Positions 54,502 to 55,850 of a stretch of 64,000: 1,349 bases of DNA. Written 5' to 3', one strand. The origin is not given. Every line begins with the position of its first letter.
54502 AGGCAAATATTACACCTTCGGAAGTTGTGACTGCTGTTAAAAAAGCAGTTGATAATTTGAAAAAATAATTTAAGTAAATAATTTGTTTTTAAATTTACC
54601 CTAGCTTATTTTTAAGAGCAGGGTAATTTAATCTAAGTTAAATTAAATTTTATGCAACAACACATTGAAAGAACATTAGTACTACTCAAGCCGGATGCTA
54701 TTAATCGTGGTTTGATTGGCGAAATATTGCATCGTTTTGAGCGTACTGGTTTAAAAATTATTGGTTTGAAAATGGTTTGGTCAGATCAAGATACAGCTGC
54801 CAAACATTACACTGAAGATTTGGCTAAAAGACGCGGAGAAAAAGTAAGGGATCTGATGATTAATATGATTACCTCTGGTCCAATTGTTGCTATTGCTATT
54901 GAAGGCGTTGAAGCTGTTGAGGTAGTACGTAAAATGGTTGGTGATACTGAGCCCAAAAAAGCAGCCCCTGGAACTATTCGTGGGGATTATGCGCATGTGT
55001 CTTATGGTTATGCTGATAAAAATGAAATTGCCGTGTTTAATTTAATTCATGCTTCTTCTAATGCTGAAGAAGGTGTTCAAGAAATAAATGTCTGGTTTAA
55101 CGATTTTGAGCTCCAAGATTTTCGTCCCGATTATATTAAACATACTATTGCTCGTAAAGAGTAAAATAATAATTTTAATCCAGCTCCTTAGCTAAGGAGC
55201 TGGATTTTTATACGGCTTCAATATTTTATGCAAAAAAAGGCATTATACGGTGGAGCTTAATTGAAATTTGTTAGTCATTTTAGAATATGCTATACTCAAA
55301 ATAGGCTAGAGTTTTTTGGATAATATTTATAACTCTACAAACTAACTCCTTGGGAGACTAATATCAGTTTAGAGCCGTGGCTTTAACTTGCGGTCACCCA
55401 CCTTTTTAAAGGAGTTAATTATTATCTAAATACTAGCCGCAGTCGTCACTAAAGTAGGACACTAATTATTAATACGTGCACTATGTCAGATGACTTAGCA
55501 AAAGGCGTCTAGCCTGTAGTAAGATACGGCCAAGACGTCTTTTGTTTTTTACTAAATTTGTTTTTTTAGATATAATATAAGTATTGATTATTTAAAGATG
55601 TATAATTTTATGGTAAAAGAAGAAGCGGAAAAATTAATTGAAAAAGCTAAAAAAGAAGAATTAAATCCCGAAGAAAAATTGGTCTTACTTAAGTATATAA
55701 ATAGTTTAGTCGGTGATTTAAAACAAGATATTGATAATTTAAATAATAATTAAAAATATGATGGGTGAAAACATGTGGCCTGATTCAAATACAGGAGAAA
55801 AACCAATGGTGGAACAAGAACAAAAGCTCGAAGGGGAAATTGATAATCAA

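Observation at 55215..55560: Candidate ncRNA locus downstream of ndk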

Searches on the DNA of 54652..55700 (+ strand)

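Call 4: search_rna_families(source=window, start=55100, end=55700, threshold=evalue, max_evalue=10, show_alignments=3)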
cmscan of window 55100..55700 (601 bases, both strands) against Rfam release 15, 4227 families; matches with E-value up to 10: 14.
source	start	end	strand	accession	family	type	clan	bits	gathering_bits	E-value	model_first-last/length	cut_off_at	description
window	55151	55233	+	RF04150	MIR2655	Gene; miRNA;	-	24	122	0.17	1-267/267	no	MIR2655 microRNA precursor family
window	55139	55270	+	RF01774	rpsL_ricks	Cis-reg; leader;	-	22.1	60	5.2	1-131/131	no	Rickettsia rpsL leader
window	55150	55231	-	RF00338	snoR53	Gene; snRNA; snoRNA; CD-box;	CL00080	19.9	70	6.4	1-91/91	no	Small nucleolar RNA snR53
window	55147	55247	+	RF01725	SAM-I-IV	Cis-reg; riboswitch;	CL00012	19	41.1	2.2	1-99/99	no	SAM-I/IV (S-adenosyl methionine) riboswitch aptamer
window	55170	55248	-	RF02414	rli60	Gene; sRNA;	-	18.7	60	8.9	1-191/191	no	Listeria sRNA rli60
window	55125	55211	+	RF02846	Ref84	Gene; antisense;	-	18.7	52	9.9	1-87/87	no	Enterococcus sRNA 84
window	55169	55211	+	RF04205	MIR2606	Gene; miRNA;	-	18.2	139.7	6.4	1-165/165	no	MIR2606 microRNA precursor family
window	55169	55211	-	RF04205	MIR2606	Gene; miRNA;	-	17.6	139.7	8.8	1-165/165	no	MIR2606 microRNA precursor family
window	55176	55205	-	RF04127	MIR8007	Gene; miRNA;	-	15.7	195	2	1-226/226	no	MIR8007 microRNA precursor family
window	55150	55232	-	RF04150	MIR2655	Gene; miRNA;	-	15.7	122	6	1-267/267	no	MIR2655 microRNA precursor family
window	55129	55202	-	RF01663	ceN93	Gene; sRNA;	-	14.9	60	8.9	1-131/131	no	Caenorhabditis sRNA ceN93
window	55177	55206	+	RF02397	sau-5971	Gene; sRNA;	-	14.4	90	8.2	59-88/96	no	Staphylococcus sRNA sau-5971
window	55118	55215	+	RF00420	SNORA61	Gene; snRNA; snoRNA; HACA-box;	-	14.2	74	5.1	1-132/132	no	Small nucleolar RNA SNORA61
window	55131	55219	-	RF02698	Avalong_thermometer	Cis-reg; thermoregulator;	-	14.1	154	8.3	1-131/131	no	Avalong 5' UTR thermometer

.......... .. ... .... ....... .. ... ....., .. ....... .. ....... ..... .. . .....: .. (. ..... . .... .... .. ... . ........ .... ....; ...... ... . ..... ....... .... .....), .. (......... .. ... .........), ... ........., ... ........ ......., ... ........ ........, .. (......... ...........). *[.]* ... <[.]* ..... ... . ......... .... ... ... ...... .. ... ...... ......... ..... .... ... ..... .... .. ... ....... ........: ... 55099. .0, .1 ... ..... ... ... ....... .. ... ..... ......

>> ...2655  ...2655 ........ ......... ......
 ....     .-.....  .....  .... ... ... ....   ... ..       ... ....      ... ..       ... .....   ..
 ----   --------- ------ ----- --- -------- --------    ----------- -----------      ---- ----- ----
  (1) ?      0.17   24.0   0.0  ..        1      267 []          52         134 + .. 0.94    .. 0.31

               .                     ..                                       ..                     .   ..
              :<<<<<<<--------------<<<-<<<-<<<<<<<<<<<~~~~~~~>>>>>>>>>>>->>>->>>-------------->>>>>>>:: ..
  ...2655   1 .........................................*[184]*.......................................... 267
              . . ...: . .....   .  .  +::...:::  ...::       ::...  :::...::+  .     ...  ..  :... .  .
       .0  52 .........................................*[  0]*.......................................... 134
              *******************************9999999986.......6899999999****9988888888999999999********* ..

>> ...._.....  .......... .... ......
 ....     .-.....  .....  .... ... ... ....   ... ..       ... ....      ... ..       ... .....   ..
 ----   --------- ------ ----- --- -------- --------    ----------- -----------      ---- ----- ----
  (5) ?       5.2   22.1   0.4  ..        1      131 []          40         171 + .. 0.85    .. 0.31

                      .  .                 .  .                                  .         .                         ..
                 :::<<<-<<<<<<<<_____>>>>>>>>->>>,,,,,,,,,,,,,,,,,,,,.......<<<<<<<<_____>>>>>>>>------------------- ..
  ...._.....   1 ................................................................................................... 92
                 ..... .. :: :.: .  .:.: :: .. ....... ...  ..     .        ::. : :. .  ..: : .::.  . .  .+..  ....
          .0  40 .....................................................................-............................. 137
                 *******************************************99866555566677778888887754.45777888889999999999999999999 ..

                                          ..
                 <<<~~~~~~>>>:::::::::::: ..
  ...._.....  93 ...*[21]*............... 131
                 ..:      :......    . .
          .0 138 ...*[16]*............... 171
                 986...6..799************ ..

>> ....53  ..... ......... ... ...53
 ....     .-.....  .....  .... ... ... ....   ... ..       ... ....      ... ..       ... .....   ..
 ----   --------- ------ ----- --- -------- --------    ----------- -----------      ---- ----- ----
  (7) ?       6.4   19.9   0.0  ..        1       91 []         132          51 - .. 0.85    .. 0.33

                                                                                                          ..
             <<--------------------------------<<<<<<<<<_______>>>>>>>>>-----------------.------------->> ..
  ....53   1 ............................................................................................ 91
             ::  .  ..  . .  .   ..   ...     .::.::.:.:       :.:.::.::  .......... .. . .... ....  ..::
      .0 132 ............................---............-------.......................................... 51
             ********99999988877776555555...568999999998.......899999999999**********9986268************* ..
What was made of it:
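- On Any Rfam 15 family (4227 covariance models, including 6S, SRP RNA, RNase P RNA, tmRNA, 5S rRNA, T-box and all riboswitch classes): In E-value mode, nothing at E below 10 overlaps 55300-55550 (call 4).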

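Call 39: search_rna_families(sources=[L066, L068, L070, L072, L073, L074, L065, L005, L004, L050, L071, L064], threshold=gathering)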
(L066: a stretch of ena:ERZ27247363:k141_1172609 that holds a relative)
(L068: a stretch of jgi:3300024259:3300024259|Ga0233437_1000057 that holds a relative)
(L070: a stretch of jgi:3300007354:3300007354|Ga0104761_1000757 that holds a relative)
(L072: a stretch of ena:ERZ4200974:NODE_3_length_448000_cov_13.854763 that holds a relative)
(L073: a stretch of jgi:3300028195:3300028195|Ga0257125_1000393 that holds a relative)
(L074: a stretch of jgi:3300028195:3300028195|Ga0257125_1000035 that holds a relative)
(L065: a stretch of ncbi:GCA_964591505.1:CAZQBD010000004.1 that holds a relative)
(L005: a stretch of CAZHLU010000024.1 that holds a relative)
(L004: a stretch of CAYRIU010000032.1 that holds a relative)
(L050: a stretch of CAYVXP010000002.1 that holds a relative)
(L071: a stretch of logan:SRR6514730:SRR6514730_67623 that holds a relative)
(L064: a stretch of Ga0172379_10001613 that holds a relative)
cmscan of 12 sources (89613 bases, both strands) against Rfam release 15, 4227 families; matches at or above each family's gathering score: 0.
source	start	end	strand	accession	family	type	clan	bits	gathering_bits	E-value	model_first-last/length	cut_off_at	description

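Call 40: search_rna_families(source=L066, start=4600, end=4900, threshold=evalue, max_evalue=10, show_alignments=2)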
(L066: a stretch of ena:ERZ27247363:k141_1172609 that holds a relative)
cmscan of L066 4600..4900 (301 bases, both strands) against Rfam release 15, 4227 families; matches with E-value up to 10: 2.
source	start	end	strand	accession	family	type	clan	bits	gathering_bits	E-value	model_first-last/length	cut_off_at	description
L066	4702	4760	+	RF00894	mir-790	Gene; miRNA;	-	14.2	63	4.8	1-70/70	no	mir-790 microRNA precursor family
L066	4775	4840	+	RF01150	sR11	Gene; snRNA; snoRNA; CD-box;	-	11.5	39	9.7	1-57/57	no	Small nucleolar RNA sR11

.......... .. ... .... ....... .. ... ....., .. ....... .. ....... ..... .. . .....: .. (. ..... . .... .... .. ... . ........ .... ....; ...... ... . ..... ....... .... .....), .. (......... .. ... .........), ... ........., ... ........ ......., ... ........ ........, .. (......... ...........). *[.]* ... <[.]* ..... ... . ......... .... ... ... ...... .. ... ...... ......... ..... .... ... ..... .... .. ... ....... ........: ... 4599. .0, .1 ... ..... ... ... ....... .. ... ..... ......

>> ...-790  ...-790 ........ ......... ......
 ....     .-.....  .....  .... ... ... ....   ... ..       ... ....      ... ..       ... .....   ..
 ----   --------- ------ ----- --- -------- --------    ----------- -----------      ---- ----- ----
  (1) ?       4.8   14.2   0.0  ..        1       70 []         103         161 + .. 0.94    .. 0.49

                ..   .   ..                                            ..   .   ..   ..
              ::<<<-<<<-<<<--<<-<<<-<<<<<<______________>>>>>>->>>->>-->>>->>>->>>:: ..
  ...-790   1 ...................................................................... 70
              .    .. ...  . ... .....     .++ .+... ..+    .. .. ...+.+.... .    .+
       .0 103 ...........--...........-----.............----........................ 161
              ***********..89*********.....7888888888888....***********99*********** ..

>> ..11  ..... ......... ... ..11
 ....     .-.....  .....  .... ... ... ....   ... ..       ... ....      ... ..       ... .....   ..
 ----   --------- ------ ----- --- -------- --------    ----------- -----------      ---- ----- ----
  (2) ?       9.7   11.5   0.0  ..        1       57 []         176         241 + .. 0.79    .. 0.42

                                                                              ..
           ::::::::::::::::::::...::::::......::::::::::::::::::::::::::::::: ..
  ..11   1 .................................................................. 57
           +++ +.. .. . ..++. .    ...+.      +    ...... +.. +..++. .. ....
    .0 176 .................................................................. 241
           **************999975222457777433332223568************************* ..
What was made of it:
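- On Any Rfam 15 family (4227 covariance models, including 6S, SRP RNA, RNase P RNA, tmRNA, 5S rRNA, T-box and all riboswitch classes): Only two chance-level hits (mir-790, sR11) fall on L066 4600-4900 (call 40).
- Closest known: Transcription-terminating riboswitches. Different: No known aptamer family matches (calls 4, 40).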

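Call 47: build_rna_model(alignment_id=A6)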
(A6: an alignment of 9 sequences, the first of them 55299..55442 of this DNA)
Model R1 built from alignment A6 (9 sequences, 146 columns); structure: RNAalifold consensus.
model positions 141; base pairs 36; branch points 0; effective number of sequences 1.32; information 0.59 bits per position. Calibrated on 0.2 Mb of random sequence (short: E-values are rough).
structure used (alignment columns):
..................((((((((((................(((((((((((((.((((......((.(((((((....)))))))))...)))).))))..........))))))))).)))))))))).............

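Call 48: search_with_rna_model(model_id=R1, sources=[window, L001, L002, L003, L004, L005, L006, L007, L008, L009, L010, L011, L012, L013, L014, L015, L016, L017, L018, L019, L020, L021, L022, L023, L024, L025, L026, L027, L028, L029, L030, L031, L032, L033, L034, L035, L036, L037, L038, L039, L040, L041, L042, L043, L044, L045, L046, L047, L048, L049, L050, L051, L052, L053, L054, L055, L056, L057, L058, L059, L060, L063, L064, L065, L066, L068, L070, L071, L072, L073, L074, L075, L076, L077], max_evalue=1, make_alignment=true)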
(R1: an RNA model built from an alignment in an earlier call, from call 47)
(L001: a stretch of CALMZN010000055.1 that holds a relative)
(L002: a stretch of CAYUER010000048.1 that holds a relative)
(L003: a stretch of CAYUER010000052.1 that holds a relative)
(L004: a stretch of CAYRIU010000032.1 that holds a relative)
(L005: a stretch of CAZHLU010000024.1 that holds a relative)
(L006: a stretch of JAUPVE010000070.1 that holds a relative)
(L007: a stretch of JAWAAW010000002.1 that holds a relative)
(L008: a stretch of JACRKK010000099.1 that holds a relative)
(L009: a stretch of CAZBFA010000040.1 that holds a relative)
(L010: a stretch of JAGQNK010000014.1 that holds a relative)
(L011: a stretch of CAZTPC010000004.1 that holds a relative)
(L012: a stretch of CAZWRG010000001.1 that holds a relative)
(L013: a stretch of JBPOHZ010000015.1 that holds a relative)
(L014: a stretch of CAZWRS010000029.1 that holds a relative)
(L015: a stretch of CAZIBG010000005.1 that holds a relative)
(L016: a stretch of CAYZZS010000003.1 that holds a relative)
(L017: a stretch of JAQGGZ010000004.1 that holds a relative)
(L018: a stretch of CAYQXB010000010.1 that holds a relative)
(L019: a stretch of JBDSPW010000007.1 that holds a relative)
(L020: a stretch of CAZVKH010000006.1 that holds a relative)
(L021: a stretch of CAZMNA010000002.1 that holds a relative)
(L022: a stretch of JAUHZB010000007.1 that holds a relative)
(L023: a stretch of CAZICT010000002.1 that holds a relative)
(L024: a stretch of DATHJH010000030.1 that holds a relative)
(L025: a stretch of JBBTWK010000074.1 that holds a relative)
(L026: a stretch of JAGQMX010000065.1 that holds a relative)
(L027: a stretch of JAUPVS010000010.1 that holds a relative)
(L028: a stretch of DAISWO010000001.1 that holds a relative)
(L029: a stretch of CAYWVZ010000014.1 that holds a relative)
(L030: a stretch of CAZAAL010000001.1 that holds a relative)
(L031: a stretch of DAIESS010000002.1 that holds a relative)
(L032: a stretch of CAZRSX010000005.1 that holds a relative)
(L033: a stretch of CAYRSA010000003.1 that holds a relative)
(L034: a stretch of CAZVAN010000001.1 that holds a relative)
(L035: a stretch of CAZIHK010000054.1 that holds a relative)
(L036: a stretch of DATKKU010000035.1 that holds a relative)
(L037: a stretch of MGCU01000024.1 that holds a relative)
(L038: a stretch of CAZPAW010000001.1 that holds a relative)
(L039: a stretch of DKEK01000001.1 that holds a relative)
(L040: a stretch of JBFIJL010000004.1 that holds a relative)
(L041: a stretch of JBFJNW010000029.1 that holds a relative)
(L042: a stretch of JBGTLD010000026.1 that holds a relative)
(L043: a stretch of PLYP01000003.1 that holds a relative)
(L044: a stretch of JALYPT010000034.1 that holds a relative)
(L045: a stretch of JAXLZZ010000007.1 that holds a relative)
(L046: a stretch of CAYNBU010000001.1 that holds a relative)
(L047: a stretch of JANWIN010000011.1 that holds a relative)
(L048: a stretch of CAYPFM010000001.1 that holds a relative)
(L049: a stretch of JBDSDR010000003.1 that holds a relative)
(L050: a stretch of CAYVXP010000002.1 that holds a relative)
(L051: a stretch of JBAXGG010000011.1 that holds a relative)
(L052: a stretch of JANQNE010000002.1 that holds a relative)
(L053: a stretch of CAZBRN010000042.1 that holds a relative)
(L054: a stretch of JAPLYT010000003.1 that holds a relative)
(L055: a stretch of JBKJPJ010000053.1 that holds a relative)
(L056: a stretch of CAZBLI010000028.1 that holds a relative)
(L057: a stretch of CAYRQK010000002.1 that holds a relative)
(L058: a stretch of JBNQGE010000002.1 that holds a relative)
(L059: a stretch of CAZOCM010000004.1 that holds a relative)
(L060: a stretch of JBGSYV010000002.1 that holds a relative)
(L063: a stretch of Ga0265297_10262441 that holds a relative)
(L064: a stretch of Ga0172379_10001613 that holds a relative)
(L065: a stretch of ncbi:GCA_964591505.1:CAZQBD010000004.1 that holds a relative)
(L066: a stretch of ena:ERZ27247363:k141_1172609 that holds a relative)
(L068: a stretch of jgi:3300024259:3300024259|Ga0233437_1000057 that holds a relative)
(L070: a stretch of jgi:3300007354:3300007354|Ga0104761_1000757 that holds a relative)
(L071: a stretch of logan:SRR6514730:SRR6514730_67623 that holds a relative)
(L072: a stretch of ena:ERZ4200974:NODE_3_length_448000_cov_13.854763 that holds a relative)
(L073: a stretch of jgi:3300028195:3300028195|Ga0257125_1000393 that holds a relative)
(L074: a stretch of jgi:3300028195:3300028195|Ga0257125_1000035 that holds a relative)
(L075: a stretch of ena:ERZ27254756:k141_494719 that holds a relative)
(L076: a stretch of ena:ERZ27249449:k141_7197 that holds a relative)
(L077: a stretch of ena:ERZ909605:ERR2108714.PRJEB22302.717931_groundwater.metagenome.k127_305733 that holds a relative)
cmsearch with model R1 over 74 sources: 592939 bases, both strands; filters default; matches with E-value up to 1: 18.
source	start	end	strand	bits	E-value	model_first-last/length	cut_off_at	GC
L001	4703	4843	+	156.5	1.6e-31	1-141/141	no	0.43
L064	7658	7798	-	155.4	2.8e-31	1-141/141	no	0.42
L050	3263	3403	+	155.3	2.9e-31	1-141/141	no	0.4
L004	4586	4724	+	150.3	3.9e-30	1-141/141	no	0.39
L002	765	903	+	149.9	4.8e-30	1-141/141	no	0.38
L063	1061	1202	+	147.8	1.4e-29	1-141/141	no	0.42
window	55299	55441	+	145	5.8e-29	1-141/141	no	0.35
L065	1306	1449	+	140.3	6.8e-28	1-141/141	no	0.51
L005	4594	4736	+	139.7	9.2e-28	1-141/141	no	0.39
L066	4624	4767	+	116.7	1.3e-22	1-141/141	no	0.45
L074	3601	3742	+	69.4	4.9e-12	1-141/141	no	0.4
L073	3647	3787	+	57.8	1.9e-09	1-141/141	no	0.4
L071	3640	3778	+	54.6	1e-08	1-141/141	no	0.37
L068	4595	4735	+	50.7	7.6e-08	1-141/141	no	0.37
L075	3572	3716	+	49.3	1.5e-07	1-141/141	no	0.32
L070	4453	4588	+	47.9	3.2e-07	1-141/141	no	0.33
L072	3587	3728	+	40.1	1.8e-05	1-141/141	no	0.36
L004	5621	5704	-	22.6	0.14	1-141/141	no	0.37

Alignment A7: 18 matches aligned to the model, 162 columns, each read 5' to 3' on its own strand. Consensus structure (alignment columns), stored with it:
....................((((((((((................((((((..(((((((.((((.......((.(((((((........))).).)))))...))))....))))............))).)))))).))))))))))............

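Call 50: search_with_rna_model(model_id=R1, sources=[window, L001, L002, L004, L005, L050, L063, L064, L065, L066, L068, L070, L071, L072, L073, L074, L075], max_evalue=0.001, make_alignment=true)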
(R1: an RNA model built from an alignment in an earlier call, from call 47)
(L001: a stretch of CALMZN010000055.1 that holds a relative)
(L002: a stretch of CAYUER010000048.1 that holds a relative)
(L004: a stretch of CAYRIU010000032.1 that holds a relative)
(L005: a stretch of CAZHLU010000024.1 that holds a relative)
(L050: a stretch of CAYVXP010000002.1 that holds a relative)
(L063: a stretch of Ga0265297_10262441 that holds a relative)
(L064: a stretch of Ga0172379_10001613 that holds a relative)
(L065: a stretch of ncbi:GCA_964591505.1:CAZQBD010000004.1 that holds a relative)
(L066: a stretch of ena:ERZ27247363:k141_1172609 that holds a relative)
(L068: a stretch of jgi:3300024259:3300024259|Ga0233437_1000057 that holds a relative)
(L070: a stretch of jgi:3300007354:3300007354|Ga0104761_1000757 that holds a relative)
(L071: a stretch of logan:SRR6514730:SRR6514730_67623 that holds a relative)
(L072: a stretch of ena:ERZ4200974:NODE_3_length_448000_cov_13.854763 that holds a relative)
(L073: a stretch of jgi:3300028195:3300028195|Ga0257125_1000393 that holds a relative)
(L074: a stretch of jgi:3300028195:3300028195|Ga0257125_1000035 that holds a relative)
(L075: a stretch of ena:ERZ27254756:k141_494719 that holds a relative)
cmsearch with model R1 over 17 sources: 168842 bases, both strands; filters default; matches with E-value up to 0.001: 17.
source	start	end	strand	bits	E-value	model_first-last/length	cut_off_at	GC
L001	4703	4843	+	156.5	4.4e-32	1-141/141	no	0.43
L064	7658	7798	-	155.4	8e-32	1-141/141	no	0.42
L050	3263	3403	+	155.3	8.2e-32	1-141/141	no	0.4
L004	4586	4724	+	150.3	1.1e-30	1-141/141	no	0.39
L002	765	903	+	149.9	1.4e-30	1-141/141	no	0.38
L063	1061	1202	+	147.8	3.9e-30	1-141/141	no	0.42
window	55299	55441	+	145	1.6e-29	1-141/141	no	0.35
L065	1306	1449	+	140.3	1.9e-28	1-141/141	no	0.51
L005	4594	4736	+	139.7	2.6e-28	1-141/141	no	0.39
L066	4624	4767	+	116.7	3.7e-23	1-141/141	no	0.45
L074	3601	3742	+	69.4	1.4e-12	1-141/141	no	0.4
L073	3647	3787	+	57.8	5.5e-10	1-141/141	no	0.4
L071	3640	3778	+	54.6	2.9e-09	1-141/141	no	0.37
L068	4595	4735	+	50.7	2.2e-08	1-141/141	no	0.37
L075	3572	3716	+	49.3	4.3e-08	1-141/141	no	0.32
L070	4453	4588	+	47.9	9.2e-08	1-141/141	no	0.33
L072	3587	3728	+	40.1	5e-06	1-141/141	no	0.36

Alignment A8: 17 matches aligned to the model, 158 columns, each read 5' to 3' on its own strand. Consensus structure (alignment columns), stored with it:
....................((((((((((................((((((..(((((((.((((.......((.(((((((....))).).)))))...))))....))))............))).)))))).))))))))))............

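Call 62: search_with_rna_model(model_id=R1, sources=[L078, L079, L080, L081, L082, L083, L084, L085, L086, L087, L088, L089, L090, L091, L092, L093, L094, L095, L096], max_evalue=1)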
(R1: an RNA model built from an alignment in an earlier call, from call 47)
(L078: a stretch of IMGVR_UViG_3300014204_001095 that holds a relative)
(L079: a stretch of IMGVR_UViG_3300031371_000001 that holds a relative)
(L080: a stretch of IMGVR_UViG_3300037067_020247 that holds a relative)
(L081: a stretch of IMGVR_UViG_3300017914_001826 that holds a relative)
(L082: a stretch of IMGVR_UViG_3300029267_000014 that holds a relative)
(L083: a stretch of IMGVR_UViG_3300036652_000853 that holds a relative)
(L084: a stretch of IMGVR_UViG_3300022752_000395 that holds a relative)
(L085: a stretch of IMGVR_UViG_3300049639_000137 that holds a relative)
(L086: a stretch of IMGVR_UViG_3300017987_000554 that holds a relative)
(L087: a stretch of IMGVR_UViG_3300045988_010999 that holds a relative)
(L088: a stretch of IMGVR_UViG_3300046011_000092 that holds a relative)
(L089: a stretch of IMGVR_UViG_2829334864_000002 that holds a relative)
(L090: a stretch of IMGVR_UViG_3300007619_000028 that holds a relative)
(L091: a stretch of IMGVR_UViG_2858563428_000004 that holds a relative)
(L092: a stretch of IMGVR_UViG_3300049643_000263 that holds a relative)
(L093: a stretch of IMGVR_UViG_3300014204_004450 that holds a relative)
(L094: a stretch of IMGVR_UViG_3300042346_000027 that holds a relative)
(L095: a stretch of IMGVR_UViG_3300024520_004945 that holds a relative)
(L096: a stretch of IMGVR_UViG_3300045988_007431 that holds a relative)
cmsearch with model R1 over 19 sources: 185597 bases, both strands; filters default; matches with E-value up to 1: 0.
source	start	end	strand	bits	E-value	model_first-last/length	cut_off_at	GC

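Call 63: build_rna_model(alignment_id=A8)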
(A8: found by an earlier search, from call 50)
Model R2 built from alignment A8 (17 sequences, 158 columns); structure: stored with the alignment.
model positions 141; base pairs 36; branch points 0; effective number of sequences 3.23; information 0.59 bits per position. Calibrated on 0.2 Mb of random sequence (short: E-values are rough).
structure used (alignment columns):
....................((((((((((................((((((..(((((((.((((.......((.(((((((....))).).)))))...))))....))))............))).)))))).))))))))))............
